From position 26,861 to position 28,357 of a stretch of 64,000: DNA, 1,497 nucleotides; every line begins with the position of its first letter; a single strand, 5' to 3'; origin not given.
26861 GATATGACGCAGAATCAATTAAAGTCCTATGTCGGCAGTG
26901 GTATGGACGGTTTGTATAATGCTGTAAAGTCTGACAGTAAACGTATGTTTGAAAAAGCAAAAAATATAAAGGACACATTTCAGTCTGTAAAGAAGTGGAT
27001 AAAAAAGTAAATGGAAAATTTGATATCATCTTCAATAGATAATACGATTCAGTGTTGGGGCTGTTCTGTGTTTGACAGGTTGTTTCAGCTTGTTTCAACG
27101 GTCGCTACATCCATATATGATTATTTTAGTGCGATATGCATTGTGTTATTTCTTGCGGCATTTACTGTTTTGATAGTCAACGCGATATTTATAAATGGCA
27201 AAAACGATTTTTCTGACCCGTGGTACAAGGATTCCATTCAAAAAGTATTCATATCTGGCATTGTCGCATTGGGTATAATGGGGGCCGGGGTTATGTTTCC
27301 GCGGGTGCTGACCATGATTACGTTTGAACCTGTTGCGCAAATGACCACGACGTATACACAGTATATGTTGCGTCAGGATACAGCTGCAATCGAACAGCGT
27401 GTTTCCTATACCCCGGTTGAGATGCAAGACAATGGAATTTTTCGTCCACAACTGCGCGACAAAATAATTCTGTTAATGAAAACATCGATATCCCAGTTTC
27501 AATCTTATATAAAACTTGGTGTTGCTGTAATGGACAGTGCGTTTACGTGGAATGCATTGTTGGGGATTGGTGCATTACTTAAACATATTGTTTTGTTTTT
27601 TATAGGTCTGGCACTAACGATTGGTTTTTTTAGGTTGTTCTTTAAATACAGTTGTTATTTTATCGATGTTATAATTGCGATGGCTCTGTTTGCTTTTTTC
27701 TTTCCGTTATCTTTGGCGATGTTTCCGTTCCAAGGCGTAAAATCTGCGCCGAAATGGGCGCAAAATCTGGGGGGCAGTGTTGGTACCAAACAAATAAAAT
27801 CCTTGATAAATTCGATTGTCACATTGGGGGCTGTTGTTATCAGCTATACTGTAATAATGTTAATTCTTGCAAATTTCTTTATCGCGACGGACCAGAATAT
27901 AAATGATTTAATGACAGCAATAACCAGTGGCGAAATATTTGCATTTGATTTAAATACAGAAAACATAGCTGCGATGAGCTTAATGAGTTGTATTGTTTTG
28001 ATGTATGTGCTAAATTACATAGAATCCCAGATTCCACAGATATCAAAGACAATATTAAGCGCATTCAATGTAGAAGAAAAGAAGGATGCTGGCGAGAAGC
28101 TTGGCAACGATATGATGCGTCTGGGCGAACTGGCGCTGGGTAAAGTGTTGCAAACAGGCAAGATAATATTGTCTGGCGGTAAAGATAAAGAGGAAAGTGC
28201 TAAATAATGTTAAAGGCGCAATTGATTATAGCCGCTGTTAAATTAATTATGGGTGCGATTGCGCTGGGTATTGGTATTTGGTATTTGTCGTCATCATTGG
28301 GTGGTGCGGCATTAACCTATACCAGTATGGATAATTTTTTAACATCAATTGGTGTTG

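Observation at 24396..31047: Five-paralogue array of VirB6/TrbL-like polytopic membrane proteins, one copy divergent, with no virB3/virB4 nearby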

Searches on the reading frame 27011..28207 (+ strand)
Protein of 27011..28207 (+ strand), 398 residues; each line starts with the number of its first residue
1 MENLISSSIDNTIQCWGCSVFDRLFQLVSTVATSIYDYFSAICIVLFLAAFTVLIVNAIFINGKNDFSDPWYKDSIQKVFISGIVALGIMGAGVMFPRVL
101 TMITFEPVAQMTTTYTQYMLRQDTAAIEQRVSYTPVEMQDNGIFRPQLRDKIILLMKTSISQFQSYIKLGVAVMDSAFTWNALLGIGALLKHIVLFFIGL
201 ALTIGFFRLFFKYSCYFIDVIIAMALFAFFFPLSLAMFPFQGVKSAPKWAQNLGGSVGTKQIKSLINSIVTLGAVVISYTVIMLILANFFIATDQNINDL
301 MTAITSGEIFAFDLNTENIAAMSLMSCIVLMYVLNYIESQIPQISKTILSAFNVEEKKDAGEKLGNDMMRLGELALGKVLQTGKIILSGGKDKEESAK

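Call 3: search_protein_families(library=pfam, proteins=[window:27011-28207:+], max_evalue=1)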
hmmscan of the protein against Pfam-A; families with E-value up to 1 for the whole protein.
window:27011-28207:+ (398 aa): 0 families

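Call 4: search_protein_families(library=ncbifam, proteins=[window:27011-28207:+], max_evalue=1)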
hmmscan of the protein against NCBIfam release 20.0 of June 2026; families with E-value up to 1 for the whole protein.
window:27011-28207:+ (398 aa): 2 families
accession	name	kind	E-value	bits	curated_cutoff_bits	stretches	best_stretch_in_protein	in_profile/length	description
NF005163.0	PRK06638.1-3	equivalog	0.029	13.8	174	1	37-91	56-109/203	NADH-quinone oxidoreductase subunit J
NF038232.1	STM3845_fam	equivalog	0.12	12.1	100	0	145-171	97-123/277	retron St85 family effector protein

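Call 11: find_homologous_proteins(query=window:27011-28207:+, max_evalue=0.001)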
Query window:27011-28207:+ (398 aa): 862 proteins with E <= 0.001 among 8000 candidates; the best 120 are listed.
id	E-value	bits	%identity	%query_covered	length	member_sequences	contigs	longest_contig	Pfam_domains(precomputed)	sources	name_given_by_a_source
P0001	2.7e-247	838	97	100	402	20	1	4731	-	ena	-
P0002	2.0e-203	694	77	100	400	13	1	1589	-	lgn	-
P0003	5.2e-198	676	76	99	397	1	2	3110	-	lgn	-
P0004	1.1e-197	675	76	99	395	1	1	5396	-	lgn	-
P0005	1.1e-197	675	76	99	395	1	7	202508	-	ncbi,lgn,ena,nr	ncbi:MAG: hypothetical protein IJN91_02590 [Alphaproteobacteria bacterium]|nr:hypothetical protein [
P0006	1.7e-197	674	76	99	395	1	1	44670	-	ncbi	-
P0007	2.4e-197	673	76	99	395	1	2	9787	-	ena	-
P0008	3.0e-197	673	76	99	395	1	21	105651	-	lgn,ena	-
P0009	3.5e-197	673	76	97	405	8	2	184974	-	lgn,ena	-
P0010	3.9e-197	673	76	99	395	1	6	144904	-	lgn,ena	-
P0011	3.9e-197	673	76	99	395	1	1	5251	-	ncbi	-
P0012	3.3e-194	663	74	99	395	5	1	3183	-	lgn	-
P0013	7.9e-177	606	68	100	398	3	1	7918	-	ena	-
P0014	4.3e-163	561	63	99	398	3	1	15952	-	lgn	-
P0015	1.2e-161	556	61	99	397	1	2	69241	-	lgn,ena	-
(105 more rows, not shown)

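Call 12: search_solved_structures(query=window:27011-28207:+, max_evalue=10)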
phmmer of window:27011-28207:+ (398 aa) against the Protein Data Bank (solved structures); distinct sequences matched with E-value up to 10: 0.

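Call 15: search_solved_structures(query=A1, max_evalue=10, show_alignments=2)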
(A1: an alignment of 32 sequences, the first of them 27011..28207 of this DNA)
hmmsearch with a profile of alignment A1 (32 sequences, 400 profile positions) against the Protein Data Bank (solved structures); distinct sequences matched with E-value up to 10: 0.

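Call 17: find_related_loci(query=A1, collection=genome_contigs, flank=10000)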
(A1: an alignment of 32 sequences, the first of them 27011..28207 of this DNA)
Query A1 (398 aa) in genome_contigs; peptide patterns used: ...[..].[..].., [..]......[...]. (x = any residue, [..] = any of these).
249 stretches matched a pattern; 200 encode a relative of the query (tblastn E <= 1e-3); the best 80 are kept; 80 distinct loci.
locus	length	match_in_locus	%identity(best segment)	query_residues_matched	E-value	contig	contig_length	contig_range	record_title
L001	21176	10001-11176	79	1-392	0e+0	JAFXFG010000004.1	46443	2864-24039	MAG: Alphaproteobacteria bacterium isolate RGIG6362 Sheep_Rectum-4__c141157, whole genome shotgun sequence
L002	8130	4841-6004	76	1-388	0e+0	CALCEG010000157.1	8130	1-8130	MAG TPA_asm: uncultured Alphaproteobacteria bacterium isolate SRR6425765_bin.98_CONCOCT_v1.1_MAG genome assembly, contig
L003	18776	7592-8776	76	1-395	0e+0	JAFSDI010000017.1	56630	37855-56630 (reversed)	MAG: Alphaproteobacteria bacterium isolate RGIG3039 Goat_Rectum-4__c502885, whole genome shotgun sequence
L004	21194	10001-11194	61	1-398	8e-166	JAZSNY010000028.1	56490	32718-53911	MAG: Candidatus Enterousia sp. isolate T1900044549_TS20190015.MAGScoT_cleanbin_000102 SGB_200_k141_2093955, whole genome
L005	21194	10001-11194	61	1-398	1e-165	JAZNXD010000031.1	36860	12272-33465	MAG: Candidatus Enterousia sp. isolate T1900044780_TS20190246.MAGScoT_cleanbin_000045 SGB_2551_k141_4451438, whole genom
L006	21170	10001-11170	62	1-390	9e-160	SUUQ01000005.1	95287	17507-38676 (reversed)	MAG: Alphaproteobacteria bacterium isolate SIG50 NODE_5571_length_95287_cov_6.974496, whole genome shotgun sequence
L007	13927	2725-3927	58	1-398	3e-159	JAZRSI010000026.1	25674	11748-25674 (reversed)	MAG: Candidatus Enterousia sp. isolate T1900045347_YK20190037.MAGScoT_cleanbin_000032 SGB_6723_k141_1202901, whole genom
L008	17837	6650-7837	58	1-396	6e-159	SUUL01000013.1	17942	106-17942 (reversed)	MAG: Alphaproteobacteria bacterium isolate SIG45 NODE_15214_length_17942_cov_2.649565, whole genome shotgun sequence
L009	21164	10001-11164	61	1-388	1e-158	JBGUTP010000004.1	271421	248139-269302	MAG: Candidatus Enterousia sp. isolate fecal_MAG_67 fecal_MAG_67_contig_0004, whole genome shotgun sequence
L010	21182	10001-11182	59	1-394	2e-157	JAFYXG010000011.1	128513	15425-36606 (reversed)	MAG: Alphaproteobacteria bacterium isolate RGIG7505 Water_buffalos_Colon.Co__c1631399, whole genome shotgun sequence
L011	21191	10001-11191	60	1-398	2e-156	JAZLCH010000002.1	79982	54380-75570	MAG: Candidatus Enterousia sp. isolate T1900045051_TC20190044.MAGScoT_cleanbin_000024 SGB_4527_k141_4327137, whole genom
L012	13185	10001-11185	57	1-395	2e-156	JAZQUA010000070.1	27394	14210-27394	MAG: Candidatus Enterousia sp. isolate T1900045184_TC20190180.MAGScoT_cleanbin_000030 SGB_9218_k141_4280822, whole genom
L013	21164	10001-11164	60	1-388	2e-156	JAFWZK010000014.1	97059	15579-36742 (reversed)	MAG: Alphaproteobacteria bacterium isolate RGIG6210 Sheep_Rectum-2__c276830, whole genome shotgun sequence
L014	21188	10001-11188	60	1-396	6e-156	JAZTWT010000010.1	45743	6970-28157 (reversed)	MAG: Candidatus Enterousia sp. isolate T1900045332_YK20190021.MAGScoT_cleanbin_000044 SGB_6541_k141_2640082, whole genom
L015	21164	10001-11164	60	1-388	2e-155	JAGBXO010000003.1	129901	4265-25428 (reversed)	MAG: Alphaproteobacteria bacterium isolate RGIG9538 Yak_Colon-2__c92938, whole genome shotgun sequence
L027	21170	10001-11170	55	1-390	1e-148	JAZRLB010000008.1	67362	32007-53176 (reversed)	MAG: Candidatus Enterousia sp. isolate T1900045443_YK20190134.MAGScoT_cleanbin_000013 SGB_7129_k141_694761, whole genome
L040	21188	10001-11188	54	1-396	2e-139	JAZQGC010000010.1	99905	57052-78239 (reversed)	MAG: Candidatus Enterousia sp. isolate T1900044631_TS20190097.MAGScoT_cleanbin_000038 SGB_1040_k141_2602166, whole genom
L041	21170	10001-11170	51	1-390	5e-139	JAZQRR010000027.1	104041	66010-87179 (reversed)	MAG: Candidatus Enterousia sp. isolate T1900045224_TC20190220.MAGScoT_cleanbin_000015 SGB_5385_k141_372, whole genome sh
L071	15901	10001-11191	51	1-397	2e-133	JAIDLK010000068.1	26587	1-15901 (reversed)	MAG: Alphaproteobacteria bacterium isolate SC0338_S5_7 SC0338_S5_7_contig_68, whole genome shotgun sequence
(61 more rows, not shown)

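Call 25: predict_structure(alignment_id=A1)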
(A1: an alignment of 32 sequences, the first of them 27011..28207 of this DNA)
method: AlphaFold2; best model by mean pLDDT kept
length: 398 residues; sequences in the alignment: 32
mean_pLDDT: 64.2   pTM: 0.61
mean pLDDT of the five models: 64.2, 61.9, 59.1, 57.0, 47.2
residues with pLDDT >= 90: 0; 70-90: 159; 50-70: 176; < 50: 63
segments of 3 or more residues with pLDDT < 50: 292-295, 311-326, 367-398
pLDDT, mean of each block of 10 residues (from residue 1): 60 71 77 75 73 69 58 60 69 72 77 80 76 75 79 82 72 62 51 65 70 71 72 68 62 62 71 74 64 53 56 44 50 60 60 52 46 40 42 39
secondary structure, 60 per line:
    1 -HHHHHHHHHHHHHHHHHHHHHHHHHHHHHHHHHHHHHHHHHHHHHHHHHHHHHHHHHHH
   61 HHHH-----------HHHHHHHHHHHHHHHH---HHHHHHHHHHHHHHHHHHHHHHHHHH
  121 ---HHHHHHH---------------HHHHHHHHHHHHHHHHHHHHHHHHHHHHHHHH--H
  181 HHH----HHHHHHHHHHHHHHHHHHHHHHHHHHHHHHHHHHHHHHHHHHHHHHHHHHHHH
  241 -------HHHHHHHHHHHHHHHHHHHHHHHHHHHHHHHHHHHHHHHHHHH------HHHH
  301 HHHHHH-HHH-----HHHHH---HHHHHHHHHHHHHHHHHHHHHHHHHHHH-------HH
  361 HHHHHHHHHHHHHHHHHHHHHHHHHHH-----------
elements in order: H2-64 H76-91 H95-120 H124-130 H146-177 H180-183 H188-240 H248-290 H297-306 H316-320 H324-351 H359-387

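Call 27: fold_search(model_id=the predicted structure, library=pdb)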
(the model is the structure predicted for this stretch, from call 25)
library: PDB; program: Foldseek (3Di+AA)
matches with E <= 10: 435; with E <= 0.001: 0
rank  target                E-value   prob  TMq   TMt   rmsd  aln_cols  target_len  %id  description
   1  8rt9_F                1.8e-02  1.00  0.31  0.38  10.8       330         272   13  Stalk complex full-length structure (TrwJ/VirB5-TrwI/VirB6) from the fully-assembled R388 type IV secretion system det (released 2024-06-19)
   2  7o3v_G                1.9e-02  0.99  0.27  0.36  10.5       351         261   13  Stalk complex structure (TrwJ/VirB5-TrwI/VirB6) from the fully-assembled R388 type IV secretion system determined by c (released 2022-06-22)
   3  7o3v_J                2.8e-02  0.98  0.27  0.36  10.4       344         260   12  Stalk complex structure (TrwJ/VirB5-TrwI/VirB6) from the fully-assembled R388 type IV secretion system determined by c (released 2022-06-22)
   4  8rtd_L                4.2e-02  0.99  0.31  0.40  10.3       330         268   13  Stalk-Arches-IMC structure from the fully-assembled R388 type IV secretion system determined by cryo-EM. (released 2024-06-19)
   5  9f63                  7.1e-02  0.30  0.14  0.13  29.5       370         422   11  Crystal structure of Saccharomyces cerevisiae pH nine-sensitive protein 1 (PNS1) (released 2024-05-15)
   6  7o3v_F                7.4e-02  0.96  0.30  0.40   9.8       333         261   13  Stalk complex structure (TrwJ/VirB5-TrwI/VirB6) from the fully-assembled R388 type IV secretion system determined by c (released 2022-06-22)
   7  7n6g_3N               9.1e-02  0.23  0.13  0.13  40.4       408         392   10  C1 of central pair (released 2022-05-18)
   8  9r2g_A                9.8e-02  0.30  0.17  0.17  29.4       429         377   12  Cytochrome bd II oxidase qOR-2 type from Mycobacterium smegmatis (released 2026-03-04)
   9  7n6g_3P               2.0e-01  0.57  0.21  0.23  44.6       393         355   11  C1 of central pair (released 2022-05-18)
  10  7n6g_3W               2.2e-01  0.15  0.13  0.12  40.6       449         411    8  C1 of central pair (released 2022-05-18)
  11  7p5c_A                2.3e-01  0.09  0.09  0.09  38.6       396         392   11  Cryo-EM structure of human TTYH3 in Ca2+ and GDN (released 2021-08-11)
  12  7sqc_1J               2.8e-01  0.21  0.14  0.16  43.6       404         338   13  Ciliary C1 central pair apparatus isolated from Chlamydomonas reinhardtii (released 2022-04-13)
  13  8ipr_C                3.2e-01  0.15  0.15  0.13  31.2       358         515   15  Cryo-EM structure of heme transporter CydDC from Mycobacterium smegmatis in the outward facing ATP bound state (released 2023-06-14)
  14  4bwe_D                3.4e-01  0.11  0.12  0.12  33.6       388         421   10  Crystal structure of C-terminally truncated glypican-1 after controlled dehydration to 86 percent relative humidity (released 2013-12-18)
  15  7o3v_I                3.7e-01  0.72  0.22  0.40  12.5       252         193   12  Stalk complex structure (TrwJ/VirB5-TrwI/VirB6) from the fully-assembled R388 type IV secretion system determined by c (released 2022-06-22)
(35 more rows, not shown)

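Call 48: search_protein_representatives(alignment_id=A2)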
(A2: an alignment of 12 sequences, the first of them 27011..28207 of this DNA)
Query: 12 sequences, 397 profile positions. Proteins with E-value up to 0.001 (for the whole library): 563; up to 1e-10: 150; up to 1e-30: 49. The best 150 are listed.
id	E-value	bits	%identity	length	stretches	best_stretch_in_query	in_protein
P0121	3.0e-139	480.7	-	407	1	1-396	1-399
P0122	4.1e-127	440.8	-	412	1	1-394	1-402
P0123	3.6e-126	437.7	-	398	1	4-392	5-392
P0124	5.1e-121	420.7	-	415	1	1-394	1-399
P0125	2.4e-119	415.2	-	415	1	1-389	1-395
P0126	5.3e-109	381.1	-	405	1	1-392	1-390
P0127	3.9e-104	365.1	-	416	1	7-396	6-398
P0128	7.5e-102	357.6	-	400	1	1-381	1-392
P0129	3.5e-96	338.9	-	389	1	7-391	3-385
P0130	6.1e-96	338.1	-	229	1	1-229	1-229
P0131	1.2e-89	317.3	-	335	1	67-393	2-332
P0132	1.0e-88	314.3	-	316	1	88-395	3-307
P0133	2.2e-88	313.3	-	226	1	167-392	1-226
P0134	8.3e-87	308.1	-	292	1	20-314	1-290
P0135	2.3e-86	306.6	-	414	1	6-396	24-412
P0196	4.4e-21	91.6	-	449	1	5-331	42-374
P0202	2.3e-18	82.7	-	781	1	4-339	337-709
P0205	3.3e-18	82.2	-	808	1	10-357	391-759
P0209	5.0e-17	78.3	-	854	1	10-282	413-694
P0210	8.3e-17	77.6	-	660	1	11-351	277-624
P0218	7.5e-16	74.4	-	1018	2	9-136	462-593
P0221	2.0e-15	73.0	-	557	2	13-213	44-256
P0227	4.8e-15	71.8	-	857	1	8-281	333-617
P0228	8.6e-15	70.9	-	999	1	13-293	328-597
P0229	8.9e-15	70.9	-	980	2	14-244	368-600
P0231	2.3e-14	69.6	-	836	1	5-280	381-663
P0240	1.2e-13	67.2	-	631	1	10-375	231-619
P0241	1.3e-13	67.1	-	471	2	14-308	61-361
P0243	1.6e-13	66.8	-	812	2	14-141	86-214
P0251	3.6e-12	62.3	-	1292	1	12-342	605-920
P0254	5.8e-12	61.6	-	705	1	9-258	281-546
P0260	1.9e-11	59.9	-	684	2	8-134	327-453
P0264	4.2e-11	58.8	-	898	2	13-126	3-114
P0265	4.2e-11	58.8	-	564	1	2-279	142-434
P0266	5.0e-11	58.5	-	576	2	144-267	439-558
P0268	7.7e-11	57.9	-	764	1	11-263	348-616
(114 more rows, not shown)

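Call 50: search_protein_families(library=pfam, alignment_id=A4, max_evalue=0.01)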
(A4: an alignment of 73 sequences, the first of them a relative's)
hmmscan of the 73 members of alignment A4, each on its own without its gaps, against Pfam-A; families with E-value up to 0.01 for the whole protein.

A. member 1, P0141 (651 aa): 0 families

B. families by the number of members that match (of 73 scanned): 12 families
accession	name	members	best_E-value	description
PF04610.19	TrbL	22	1e-08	TrbL/VirB6 plasmid conjugal transfer protein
PF01551.29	Peptidase_M23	5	5.8e-33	Peptidase family M23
PF21726.2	DUF6862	2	0.00026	Family of unknown function (DUF6862)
PF13209.11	DUF4017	2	0.0082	Protein of unknown function (DUF4017)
PF04888.17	SseC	1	2.7e-07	Secretion system effector C (SseC) like family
PF05593.20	RHS_repeat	1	3.1e-05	RHS Repeat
PF22813.1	TcaA_2nd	1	0.00023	TcaA protein second domain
PF21277.2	T6SS_VgrG3-like_C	1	0.0018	Type VI secretion system spike protein VgrG3-like, C-terminal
PF20139.4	DUF6529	1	0.0024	Family of unknown function (DUF6529)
PF12725.13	DUF3810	1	0.0029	Protein of unknown function (DUF3810)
PF14201.11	DUF4318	1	0.0031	Domain of unknown function (DUF4318)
PF18895.5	T4SS_pilin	1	0.0062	Type IV secretion system pilin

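Call 52: search_protein_families(library=pfam, proteins=[P0265, P0254, P0268, P0228, P0266, P0221, P0209, P0240, P0241, P0196], max_evalue=0.01)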
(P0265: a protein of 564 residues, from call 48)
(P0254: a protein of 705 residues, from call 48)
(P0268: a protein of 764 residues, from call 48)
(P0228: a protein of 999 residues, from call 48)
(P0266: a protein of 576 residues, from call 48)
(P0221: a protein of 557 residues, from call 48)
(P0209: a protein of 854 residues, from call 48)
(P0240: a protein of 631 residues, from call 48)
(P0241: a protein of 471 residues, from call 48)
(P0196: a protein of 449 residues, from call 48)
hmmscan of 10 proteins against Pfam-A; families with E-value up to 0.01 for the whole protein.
P0265 (564 aa): 2 families
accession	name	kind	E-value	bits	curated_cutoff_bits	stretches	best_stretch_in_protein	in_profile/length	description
PF04610.19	TrbL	-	1.5e-06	28.6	25.9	1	331-442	76-185/215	TrbL/VirB6 plasmid conjugal transfer protein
PF18895.5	T4SS_pilin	-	0.0062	17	26.6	0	179-226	9-55/71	Type IV secretion system pilin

P0254 (705 aa): 1 family
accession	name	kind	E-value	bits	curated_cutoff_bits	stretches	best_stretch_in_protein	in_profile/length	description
PF04610.19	TrbL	-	9.3e-07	29.3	25.9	1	468-573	90-190/215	TrbL/VirB6 plasmid conjugal transfer protein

P0268 (764 aa): 1 family
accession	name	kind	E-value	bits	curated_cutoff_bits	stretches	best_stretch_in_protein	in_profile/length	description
PF04610.19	TrbL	-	1.3e-05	25.6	25.9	1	523-638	76-190/215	TrbL/VirB6 plasmid conjugal transfer protein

P0228 (999 aa): 1 family
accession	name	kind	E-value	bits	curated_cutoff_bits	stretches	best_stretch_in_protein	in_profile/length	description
PF01551.29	Peptidase_M23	-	8e-08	32.8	28.7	1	180-238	42-89/96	Peptidase family M23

P0266 (576 aa): 0 families

P0221 (557 aa): 1 family
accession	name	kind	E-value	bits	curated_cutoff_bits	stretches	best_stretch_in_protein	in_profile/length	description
PF04610.19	TrbL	-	2.9e-08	34.2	25.9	1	307-427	87-195/215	TrbL/VirB6 plasmid conjugal transfer protein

P0209 (854 aa): 1 family
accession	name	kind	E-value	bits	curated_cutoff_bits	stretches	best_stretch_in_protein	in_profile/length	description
PF21726.2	DUF6862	-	0.00026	21.4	24.1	1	215-249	28-62/67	Family of unknown function (DUF6862)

P0240 (631 aa): 1 family
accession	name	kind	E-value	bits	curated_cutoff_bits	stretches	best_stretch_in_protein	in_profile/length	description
PF04610.19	TrbL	-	1.2e-05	25.6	25.9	1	401-517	79-191/215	TrbL/VirB6 plasmid conjugal transfer protein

P0241 (471 aa): 1 family
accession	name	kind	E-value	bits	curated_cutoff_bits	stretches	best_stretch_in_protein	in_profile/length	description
PF04610.19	TrbL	-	1.1e-06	29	25.9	1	230-352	80-197/215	TrbL/VirB6 plasmid conjugal transfer protein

P0196 (449 aa): 0 families
